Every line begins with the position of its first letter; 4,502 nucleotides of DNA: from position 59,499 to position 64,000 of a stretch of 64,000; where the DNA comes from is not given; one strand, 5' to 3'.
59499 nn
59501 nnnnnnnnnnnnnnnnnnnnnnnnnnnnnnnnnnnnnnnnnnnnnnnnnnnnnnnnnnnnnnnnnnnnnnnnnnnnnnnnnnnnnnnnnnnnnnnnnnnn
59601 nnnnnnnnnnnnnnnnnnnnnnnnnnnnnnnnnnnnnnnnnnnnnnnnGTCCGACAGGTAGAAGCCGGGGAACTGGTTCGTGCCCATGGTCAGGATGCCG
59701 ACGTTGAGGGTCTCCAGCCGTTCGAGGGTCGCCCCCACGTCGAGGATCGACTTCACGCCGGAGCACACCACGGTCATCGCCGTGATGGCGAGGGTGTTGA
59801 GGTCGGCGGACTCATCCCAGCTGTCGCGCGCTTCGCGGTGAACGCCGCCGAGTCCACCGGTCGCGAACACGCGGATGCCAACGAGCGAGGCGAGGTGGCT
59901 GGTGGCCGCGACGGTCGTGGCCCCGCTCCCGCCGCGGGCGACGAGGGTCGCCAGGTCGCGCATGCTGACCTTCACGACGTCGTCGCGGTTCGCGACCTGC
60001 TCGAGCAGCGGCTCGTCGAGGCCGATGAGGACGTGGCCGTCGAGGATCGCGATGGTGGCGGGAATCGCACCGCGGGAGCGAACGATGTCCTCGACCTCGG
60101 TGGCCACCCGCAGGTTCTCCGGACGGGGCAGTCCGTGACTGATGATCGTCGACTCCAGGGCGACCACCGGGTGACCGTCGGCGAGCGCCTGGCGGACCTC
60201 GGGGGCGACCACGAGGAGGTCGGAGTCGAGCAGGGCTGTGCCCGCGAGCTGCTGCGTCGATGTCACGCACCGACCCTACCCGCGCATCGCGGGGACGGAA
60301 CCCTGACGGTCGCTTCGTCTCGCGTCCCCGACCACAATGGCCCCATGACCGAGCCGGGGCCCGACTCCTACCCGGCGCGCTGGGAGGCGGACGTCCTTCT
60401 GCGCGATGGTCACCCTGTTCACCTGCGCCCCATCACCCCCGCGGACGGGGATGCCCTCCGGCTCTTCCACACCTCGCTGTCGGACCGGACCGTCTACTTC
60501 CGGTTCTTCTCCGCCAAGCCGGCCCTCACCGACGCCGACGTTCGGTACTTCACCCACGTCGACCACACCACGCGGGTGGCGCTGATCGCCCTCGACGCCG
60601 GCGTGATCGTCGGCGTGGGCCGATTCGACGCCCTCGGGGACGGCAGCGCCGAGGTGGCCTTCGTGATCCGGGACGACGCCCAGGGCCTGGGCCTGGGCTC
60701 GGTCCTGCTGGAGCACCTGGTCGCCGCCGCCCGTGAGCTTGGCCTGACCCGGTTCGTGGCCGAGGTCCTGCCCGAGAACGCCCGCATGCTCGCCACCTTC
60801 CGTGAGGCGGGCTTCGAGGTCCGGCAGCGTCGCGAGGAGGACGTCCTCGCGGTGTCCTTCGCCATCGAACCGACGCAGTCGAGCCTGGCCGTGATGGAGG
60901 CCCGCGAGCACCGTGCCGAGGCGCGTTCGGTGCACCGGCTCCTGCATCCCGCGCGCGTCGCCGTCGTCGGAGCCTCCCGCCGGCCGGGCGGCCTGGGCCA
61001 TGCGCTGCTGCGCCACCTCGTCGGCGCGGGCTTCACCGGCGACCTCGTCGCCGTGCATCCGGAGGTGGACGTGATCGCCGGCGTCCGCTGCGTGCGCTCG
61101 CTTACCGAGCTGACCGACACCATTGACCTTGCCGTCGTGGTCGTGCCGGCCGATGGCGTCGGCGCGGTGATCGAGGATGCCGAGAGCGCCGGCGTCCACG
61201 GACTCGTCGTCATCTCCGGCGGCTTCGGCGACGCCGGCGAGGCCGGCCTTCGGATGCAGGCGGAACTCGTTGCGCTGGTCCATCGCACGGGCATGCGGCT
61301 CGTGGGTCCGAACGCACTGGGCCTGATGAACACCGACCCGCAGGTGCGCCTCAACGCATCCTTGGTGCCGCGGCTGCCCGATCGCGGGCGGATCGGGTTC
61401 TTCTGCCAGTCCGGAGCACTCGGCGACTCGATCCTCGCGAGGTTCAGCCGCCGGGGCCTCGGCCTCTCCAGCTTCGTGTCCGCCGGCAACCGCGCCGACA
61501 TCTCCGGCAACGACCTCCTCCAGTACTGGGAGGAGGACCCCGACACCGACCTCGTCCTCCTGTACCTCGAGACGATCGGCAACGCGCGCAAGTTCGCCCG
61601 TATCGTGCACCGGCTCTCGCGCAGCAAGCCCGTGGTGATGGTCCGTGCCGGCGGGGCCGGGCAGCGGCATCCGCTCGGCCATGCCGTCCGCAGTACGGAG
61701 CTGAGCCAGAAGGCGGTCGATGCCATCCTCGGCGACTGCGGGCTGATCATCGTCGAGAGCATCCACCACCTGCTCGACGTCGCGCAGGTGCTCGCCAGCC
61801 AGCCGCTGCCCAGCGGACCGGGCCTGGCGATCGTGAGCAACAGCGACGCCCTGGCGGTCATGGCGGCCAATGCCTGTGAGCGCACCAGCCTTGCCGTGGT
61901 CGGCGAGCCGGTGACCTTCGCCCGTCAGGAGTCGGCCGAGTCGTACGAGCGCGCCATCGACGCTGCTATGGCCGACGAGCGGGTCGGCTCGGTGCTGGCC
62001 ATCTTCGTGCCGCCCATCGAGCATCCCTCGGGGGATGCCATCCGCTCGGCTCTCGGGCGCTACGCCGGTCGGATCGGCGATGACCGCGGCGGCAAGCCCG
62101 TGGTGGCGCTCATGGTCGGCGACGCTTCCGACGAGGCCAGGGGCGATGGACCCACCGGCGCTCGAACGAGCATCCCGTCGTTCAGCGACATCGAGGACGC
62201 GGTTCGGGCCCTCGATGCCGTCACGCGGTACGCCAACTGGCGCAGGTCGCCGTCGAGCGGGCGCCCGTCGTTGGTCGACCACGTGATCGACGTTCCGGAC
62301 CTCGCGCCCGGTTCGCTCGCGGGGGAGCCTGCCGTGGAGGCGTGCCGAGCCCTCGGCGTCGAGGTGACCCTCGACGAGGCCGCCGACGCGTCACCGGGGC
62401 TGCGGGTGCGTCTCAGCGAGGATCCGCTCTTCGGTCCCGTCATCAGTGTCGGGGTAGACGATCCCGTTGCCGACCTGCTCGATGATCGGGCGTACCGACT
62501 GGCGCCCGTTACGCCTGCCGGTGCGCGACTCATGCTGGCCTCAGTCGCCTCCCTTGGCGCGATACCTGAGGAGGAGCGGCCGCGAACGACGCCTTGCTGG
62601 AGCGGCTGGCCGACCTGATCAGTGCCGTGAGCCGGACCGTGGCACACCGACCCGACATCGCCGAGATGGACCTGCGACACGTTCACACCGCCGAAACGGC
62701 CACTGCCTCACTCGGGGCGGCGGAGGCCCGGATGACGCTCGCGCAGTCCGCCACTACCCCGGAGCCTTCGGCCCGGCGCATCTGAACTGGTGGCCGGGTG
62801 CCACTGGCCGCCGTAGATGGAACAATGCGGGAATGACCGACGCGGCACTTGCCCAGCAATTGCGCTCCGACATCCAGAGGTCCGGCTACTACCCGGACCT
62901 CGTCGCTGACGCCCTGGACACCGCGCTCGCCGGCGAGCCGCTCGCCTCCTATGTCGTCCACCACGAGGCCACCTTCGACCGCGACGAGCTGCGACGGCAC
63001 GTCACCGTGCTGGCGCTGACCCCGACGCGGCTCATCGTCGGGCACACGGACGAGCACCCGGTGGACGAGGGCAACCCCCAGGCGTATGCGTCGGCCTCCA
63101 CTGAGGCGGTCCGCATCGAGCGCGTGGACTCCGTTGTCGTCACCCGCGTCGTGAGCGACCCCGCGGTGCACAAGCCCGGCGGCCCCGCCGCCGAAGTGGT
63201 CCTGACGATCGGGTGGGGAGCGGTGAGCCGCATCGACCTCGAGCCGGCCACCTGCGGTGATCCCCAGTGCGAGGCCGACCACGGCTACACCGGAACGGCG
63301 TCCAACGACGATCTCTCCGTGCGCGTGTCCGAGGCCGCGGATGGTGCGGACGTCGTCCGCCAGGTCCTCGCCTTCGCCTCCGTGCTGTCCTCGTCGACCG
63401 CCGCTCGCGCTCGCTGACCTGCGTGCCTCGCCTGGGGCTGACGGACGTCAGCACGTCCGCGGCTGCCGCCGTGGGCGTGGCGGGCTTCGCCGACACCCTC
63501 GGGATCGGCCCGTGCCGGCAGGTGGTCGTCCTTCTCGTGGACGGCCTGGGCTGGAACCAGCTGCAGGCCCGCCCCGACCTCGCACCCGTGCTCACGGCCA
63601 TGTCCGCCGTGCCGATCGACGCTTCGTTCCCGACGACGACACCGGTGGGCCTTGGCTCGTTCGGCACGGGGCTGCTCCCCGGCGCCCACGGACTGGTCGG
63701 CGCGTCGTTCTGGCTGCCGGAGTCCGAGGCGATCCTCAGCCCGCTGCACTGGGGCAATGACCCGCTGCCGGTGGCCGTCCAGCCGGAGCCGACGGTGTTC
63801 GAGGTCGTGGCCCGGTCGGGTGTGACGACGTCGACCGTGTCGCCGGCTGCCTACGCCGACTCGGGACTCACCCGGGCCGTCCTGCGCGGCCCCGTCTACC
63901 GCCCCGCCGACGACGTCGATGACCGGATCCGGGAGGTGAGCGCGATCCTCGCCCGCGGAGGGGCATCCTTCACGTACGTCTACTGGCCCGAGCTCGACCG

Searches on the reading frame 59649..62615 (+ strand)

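Call 58: search_protein_families(library=pfam, proteins=[window:59649-62615:+], max_evalue=0.001)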
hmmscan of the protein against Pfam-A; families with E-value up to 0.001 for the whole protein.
window:59649-62615:+ (989 aa): 7 families
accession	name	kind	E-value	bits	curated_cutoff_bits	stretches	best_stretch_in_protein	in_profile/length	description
PF13607.11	Succ_CoA_lig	-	7.5e-42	142.8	27.4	1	579-715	1-138/138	Succinyl-CoA ligase like flavodoxin domain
PF13380.12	CoA_binding_2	-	4.3e-19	69.5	22.8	1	436-561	2-115/116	CoA binding domain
PF00583.31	Acetyltransf_1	-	8.3e-12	45.8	20.7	1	302-389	25-116/116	Acetyltransferase (GNAT) family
PF13302.13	Acetyltransf_3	-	4.7e-11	44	25.4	1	258-390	3-138/138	Acetyltransferase (GNAT) domain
PF02629.25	CoA_binding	-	1.3e-08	35.9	22.3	1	435-523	4-95/97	CoA binding domain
PF13549.11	ATP-grasp_5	-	1.9e-07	31.1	27.6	1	907-967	101-161/221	ATP-grasp domain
PF13508.13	Acetyltransf_7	-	1.3e-06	29.1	27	1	312-390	6-83/84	Acetyltransferase (GNAT) domain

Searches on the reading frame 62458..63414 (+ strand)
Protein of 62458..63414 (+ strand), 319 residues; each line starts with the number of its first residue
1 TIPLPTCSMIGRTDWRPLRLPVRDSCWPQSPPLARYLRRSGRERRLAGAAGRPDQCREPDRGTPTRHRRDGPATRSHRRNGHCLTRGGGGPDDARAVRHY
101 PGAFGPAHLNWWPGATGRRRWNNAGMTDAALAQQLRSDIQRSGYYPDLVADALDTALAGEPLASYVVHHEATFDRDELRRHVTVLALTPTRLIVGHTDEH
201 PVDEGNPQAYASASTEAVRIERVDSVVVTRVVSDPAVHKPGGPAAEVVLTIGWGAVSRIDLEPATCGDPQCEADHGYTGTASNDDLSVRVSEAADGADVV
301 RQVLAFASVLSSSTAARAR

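Call 58: search_protein_families(library=pfam, proteins=[window:62458-63414:+], max_evalue=0.001)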
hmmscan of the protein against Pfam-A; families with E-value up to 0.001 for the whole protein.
window:62458-63414:+ (319 aa): 1 family
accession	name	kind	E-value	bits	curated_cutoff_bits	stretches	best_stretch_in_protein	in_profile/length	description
PF19461.4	DUF5998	-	2e-75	252.9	25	1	135-314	1-178/179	Family of unknown function (DUF5998)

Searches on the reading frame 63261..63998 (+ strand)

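Call 58: search_protein_families(library=pfam, proteins=[window:63261-63998:+], max_evalue=0.001)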
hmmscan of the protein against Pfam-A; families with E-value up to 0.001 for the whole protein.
window:63261-63998:+ (246 aa): 1 family
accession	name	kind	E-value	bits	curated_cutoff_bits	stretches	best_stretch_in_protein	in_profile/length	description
PF01663.27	Phosphodiest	-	4e-16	60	23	1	88-246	1-171/342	Type I phosphodiesterase / nucleotide pyrophosphatase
